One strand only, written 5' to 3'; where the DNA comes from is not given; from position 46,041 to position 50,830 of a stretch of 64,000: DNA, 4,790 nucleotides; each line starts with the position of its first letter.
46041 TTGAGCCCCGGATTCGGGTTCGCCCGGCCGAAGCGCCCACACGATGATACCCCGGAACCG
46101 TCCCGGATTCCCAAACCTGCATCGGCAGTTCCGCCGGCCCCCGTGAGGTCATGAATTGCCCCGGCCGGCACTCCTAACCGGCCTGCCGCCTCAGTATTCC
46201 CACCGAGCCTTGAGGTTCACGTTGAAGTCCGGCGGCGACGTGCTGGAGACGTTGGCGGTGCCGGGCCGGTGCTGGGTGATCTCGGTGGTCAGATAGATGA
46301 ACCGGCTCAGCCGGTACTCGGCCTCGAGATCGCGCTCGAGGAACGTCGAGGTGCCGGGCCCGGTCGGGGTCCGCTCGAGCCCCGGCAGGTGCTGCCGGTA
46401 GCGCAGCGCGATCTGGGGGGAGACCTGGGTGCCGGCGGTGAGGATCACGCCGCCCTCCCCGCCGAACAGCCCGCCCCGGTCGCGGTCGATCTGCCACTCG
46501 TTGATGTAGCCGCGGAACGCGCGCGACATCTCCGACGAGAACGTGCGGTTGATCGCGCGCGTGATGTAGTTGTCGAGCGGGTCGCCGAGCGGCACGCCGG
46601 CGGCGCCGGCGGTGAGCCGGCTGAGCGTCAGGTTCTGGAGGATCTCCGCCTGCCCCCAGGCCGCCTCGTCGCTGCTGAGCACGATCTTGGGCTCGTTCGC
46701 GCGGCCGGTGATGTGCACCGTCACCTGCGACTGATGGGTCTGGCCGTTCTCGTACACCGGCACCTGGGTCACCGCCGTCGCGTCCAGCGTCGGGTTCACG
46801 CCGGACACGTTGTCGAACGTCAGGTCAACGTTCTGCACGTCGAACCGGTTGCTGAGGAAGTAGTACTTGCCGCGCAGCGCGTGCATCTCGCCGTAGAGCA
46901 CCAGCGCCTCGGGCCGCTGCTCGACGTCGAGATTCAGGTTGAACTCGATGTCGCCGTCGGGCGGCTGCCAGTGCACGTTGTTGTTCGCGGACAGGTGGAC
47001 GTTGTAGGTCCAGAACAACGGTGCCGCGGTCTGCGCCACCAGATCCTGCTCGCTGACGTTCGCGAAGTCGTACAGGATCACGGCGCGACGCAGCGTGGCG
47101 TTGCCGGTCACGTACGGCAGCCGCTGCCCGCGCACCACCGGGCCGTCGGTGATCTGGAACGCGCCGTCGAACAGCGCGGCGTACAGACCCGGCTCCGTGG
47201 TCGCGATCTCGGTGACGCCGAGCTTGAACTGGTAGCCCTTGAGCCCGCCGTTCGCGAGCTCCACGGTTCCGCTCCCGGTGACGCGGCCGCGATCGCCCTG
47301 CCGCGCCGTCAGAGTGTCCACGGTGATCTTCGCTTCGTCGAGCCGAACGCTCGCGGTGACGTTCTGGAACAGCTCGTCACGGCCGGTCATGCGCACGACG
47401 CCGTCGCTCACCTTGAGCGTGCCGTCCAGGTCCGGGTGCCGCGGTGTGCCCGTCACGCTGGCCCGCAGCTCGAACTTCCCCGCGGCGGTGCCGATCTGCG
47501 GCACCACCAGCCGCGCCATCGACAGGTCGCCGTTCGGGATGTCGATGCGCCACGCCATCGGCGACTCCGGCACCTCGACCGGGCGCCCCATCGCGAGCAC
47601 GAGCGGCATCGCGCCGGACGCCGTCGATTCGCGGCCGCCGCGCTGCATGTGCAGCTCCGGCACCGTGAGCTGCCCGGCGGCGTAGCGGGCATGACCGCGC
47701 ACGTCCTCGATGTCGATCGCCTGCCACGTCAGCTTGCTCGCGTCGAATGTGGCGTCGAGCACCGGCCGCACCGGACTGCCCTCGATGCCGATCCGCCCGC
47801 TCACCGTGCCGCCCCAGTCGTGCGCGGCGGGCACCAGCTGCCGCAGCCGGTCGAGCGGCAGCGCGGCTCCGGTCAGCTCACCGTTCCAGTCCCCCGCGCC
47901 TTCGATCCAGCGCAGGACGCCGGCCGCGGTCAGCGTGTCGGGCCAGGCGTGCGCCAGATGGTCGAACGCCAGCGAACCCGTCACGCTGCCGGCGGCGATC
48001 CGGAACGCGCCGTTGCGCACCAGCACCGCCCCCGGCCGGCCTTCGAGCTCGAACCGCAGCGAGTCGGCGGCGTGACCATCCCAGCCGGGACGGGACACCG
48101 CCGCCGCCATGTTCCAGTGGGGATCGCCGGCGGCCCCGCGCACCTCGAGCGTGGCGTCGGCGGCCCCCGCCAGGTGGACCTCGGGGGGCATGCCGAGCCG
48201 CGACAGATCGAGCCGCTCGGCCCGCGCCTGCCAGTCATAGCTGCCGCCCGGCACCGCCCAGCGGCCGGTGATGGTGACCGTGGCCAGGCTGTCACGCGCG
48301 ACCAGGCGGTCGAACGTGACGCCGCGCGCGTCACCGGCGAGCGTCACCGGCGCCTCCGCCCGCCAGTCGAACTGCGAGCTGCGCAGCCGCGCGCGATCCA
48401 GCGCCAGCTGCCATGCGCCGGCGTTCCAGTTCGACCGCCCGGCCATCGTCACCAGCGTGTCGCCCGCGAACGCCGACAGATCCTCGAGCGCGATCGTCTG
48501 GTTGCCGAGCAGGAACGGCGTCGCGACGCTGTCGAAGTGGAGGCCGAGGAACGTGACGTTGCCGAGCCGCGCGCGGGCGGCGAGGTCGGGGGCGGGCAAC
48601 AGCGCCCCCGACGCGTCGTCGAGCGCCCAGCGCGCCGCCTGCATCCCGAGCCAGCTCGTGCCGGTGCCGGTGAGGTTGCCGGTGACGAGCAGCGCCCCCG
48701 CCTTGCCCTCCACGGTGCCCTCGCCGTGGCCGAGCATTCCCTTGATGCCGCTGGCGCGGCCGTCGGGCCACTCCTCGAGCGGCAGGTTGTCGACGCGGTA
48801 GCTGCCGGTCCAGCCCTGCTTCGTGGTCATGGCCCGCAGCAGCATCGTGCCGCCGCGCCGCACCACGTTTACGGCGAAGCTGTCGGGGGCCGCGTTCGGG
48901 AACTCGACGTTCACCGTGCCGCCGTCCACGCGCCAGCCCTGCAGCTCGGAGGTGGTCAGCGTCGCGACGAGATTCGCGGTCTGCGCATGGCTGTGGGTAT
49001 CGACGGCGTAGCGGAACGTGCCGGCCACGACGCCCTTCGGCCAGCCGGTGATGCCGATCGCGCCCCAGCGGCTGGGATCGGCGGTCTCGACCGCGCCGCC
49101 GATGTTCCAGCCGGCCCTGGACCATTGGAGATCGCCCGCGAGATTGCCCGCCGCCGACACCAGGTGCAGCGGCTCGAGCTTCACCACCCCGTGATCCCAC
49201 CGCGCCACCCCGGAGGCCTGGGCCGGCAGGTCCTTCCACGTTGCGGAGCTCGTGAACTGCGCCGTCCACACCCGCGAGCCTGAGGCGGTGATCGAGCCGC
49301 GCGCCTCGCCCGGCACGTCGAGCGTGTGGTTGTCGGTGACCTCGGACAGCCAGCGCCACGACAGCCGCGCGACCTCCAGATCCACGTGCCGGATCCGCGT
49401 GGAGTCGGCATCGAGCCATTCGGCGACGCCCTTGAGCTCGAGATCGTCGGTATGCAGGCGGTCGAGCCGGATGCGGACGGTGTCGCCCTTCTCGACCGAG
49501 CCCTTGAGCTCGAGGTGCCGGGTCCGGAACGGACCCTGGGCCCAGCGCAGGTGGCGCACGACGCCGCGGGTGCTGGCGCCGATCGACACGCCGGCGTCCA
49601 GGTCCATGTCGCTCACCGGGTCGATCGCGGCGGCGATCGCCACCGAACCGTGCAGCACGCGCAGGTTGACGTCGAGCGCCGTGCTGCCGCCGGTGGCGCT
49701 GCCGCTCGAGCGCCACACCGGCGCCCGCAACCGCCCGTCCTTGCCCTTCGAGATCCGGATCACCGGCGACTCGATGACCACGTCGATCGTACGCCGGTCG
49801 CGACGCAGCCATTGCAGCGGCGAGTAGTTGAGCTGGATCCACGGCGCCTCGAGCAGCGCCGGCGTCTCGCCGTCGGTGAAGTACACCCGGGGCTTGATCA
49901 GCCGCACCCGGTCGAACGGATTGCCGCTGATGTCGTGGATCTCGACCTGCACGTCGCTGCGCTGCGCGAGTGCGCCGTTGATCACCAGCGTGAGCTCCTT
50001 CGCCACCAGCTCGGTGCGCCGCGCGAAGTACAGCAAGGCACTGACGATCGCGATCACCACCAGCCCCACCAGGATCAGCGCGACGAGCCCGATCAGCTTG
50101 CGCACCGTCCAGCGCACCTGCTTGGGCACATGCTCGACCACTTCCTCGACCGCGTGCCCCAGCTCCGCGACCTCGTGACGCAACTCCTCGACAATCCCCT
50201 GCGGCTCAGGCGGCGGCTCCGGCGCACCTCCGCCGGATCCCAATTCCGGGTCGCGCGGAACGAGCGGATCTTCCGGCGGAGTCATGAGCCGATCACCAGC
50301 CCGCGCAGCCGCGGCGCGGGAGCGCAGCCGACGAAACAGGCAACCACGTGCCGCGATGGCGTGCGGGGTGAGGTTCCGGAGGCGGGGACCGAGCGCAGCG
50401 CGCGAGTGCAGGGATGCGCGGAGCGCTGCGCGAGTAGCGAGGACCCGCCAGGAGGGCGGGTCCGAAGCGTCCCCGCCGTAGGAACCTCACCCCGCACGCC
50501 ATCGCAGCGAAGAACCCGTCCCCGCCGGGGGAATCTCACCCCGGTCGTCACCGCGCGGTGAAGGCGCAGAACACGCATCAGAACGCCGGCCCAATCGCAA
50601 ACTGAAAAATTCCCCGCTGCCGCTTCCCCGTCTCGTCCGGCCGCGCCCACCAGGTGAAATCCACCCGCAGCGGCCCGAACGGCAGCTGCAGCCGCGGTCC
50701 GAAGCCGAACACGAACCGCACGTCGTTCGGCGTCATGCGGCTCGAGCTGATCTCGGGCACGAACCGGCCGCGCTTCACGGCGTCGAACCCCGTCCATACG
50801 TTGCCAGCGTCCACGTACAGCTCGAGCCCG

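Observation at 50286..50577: A highly structured 290-bp intergenic region between bamA and tamB holding a 151-bp element with 35-bp inverted-repeat arms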

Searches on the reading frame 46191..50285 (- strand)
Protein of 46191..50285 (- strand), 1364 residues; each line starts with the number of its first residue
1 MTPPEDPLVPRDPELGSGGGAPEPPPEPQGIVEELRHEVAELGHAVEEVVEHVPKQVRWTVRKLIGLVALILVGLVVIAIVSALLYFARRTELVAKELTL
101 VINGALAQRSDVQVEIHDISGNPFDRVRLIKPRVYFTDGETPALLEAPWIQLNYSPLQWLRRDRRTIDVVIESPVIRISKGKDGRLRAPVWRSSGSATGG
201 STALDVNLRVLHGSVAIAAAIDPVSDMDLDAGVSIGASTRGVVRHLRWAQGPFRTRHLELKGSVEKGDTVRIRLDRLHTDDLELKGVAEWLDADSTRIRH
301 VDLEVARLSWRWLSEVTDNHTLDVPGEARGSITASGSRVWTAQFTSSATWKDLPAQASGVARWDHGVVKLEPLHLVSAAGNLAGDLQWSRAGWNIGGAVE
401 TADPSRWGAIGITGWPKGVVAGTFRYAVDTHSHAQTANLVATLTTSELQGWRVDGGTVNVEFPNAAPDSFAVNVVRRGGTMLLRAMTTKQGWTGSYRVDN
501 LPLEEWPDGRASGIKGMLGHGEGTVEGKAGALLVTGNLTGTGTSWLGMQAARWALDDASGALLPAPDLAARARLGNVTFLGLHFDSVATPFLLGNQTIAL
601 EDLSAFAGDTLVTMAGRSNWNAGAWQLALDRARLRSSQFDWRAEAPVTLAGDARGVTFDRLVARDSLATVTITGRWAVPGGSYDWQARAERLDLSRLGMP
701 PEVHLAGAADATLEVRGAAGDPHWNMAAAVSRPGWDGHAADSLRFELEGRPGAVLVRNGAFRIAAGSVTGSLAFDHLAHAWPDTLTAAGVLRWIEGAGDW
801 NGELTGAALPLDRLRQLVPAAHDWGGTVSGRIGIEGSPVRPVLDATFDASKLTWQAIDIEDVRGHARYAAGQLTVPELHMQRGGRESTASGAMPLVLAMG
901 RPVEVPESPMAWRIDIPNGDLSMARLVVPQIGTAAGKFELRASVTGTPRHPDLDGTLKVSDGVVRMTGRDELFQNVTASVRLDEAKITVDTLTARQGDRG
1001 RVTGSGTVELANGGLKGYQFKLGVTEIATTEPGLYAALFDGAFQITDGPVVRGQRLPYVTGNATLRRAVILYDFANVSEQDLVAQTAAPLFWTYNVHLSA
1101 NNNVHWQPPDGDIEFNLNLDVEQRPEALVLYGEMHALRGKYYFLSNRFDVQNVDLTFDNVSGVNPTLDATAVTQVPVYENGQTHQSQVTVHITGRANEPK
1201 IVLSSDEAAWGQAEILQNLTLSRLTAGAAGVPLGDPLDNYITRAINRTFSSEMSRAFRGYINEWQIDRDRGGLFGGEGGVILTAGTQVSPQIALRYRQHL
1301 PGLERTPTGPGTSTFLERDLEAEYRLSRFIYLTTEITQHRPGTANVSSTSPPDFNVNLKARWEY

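Call 8: search_protein_families(library=pfam, proteins=[window:46191-50285:-])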
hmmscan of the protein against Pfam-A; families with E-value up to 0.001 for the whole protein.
window:46191-50285:- (1364 aa): 1 family
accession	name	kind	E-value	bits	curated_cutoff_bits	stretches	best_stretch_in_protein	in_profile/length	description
PF04357.19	TamB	-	1.6e-30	107.1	22.4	1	991-1339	2-368/381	TamB, inner membrane protein subunit of TAM complex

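Call 21: find_encoding_contigs(protein=window:46191-50285:-, flank=3000, max_places=6)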
Protein window:46191-50285:- (1364 aa): no gene with exactly this product is on record in the collection.

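Call 61: search_protein_families(library=ncbifam, proteins=[window:46191-50285:-], max_evalue=0.00001)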
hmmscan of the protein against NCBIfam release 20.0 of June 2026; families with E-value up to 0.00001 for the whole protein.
window:46191-50285:- (1364 aa): 1 family
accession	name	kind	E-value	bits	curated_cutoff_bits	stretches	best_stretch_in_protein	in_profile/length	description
NF047952.2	ATportTamB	equivalog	1.9e-09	36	825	0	813-869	525-578/1240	autotransporter assembly complex protein TamB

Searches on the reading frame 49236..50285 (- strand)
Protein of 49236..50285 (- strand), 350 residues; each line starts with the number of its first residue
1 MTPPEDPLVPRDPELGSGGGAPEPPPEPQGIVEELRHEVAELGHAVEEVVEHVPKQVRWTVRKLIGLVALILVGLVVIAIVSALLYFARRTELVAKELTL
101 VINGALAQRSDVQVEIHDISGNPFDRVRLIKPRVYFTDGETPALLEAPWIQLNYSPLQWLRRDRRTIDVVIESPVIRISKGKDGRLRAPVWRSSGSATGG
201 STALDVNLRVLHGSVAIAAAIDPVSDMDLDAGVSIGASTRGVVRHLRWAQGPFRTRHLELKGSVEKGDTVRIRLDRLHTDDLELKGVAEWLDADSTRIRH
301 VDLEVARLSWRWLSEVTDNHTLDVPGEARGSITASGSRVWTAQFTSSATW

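Call 51: find_homologous_proteins(query=window:49236-50285:-, max_evalue=1e-40)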
Query window:49236-50285:- (350 aa): 3 proteins with E <= 1e-40 among 8000 candidates.
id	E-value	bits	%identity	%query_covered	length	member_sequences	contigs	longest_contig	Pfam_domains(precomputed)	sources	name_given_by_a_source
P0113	1.2e-118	415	67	80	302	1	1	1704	-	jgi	-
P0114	6.7e-90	320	46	100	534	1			-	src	-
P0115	8.2e-89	317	46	100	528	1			-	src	-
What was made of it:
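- Tried and rejected: A TamB N-terminal homologue search did not return the source protein (call 51).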

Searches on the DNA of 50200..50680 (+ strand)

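Call 33: search_rna_families(source=window, start=50200, end=50680, threshold=evalue, max_evalue=10)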
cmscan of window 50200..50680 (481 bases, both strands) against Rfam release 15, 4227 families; matches with E-value up to 10: 2.
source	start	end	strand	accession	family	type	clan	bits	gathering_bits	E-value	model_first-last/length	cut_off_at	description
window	50441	50472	-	RF00624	P9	Gene;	-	15.5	43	0.88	42-73/74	no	Pseudomonas sRNA P9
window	50231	50289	+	RF02523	ROSE_3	Cis-reg; thermoregulator;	-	15.1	43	1.6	1-69/69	no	Repression of heat shock gene expression (ROSE) element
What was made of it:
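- On Any Rfam RNA family: The best E-value-mode hits score 15 bits against a required 43 (call 33).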

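Call 36: search_dna_similar(query=window:50286-50577:+, collection=plasmids, mode=distant, max_evalue=0.01, max_rows=10)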
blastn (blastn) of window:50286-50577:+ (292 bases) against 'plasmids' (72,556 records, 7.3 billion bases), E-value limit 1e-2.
No match.
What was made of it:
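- Tried and rejected: PLSDB blastn: none (call 36).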
